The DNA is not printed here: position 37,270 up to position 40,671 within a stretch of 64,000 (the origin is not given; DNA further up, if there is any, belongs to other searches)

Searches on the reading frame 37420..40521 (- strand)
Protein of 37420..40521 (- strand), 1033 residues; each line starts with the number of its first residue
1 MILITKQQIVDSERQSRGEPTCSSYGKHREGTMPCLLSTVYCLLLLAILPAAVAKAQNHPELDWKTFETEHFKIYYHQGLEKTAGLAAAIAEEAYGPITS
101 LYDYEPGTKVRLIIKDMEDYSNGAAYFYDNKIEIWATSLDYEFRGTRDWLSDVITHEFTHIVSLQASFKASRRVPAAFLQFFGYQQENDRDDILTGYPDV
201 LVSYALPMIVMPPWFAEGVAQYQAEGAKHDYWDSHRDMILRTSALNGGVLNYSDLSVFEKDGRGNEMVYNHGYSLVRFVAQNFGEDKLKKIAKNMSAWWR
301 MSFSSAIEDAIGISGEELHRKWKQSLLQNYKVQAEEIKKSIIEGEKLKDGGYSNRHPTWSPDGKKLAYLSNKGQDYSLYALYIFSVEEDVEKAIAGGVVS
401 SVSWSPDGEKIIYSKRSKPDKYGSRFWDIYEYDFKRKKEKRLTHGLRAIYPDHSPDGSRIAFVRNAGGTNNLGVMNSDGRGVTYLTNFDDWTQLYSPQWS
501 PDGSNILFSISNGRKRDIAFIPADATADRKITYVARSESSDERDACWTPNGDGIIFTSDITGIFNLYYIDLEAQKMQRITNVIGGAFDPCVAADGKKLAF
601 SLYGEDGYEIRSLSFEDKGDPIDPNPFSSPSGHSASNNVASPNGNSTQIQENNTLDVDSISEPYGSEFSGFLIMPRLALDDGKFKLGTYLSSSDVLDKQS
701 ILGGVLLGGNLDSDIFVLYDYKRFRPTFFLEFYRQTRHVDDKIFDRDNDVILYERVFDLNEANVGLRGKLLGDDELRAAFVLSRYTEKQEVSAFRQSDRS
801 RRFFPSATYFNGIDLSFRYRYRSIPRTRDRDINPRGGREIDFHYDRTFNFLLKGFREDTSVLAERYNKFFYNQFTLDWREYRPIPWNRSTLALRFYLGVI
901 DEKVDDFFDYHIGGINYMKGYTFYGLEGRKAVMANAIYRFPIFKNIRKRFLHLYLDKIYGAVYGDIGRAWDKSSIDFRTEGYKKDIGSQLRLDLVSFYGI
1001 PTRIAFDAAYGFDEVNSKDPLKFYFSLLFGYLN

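Call 55: search_protein_families(library=pfam, proteins=[window:37420-40521:-], max_evalue=0.00001)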
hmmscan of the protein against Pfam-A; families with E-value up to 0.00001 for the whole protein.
window:37420-40521:- (1033 aa): 4 families
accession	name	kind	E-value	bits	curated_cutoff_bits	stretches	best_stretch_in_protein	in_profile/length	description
PF07676.18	PD40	-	3.9e-21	74.9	20.9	1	352-379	9-37/38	WD40-like Beta Propeller Repeat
PF00930.27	DPPIV_N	-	1.8e-09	37.2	22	0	405-477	1-70/354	Dipeptidyl peptidase IV (DPP IV) N-terminal region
PF13485.12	Peptidase_MA_2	-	1.9e-09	38.1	32.4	0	210-326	89-199/201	Peptidase MA superfamily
PF25174.1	Beta-prop_THOC3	-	3.1e-06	26.8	305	0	358-513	9-151/272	THOC3 beta-propeller domain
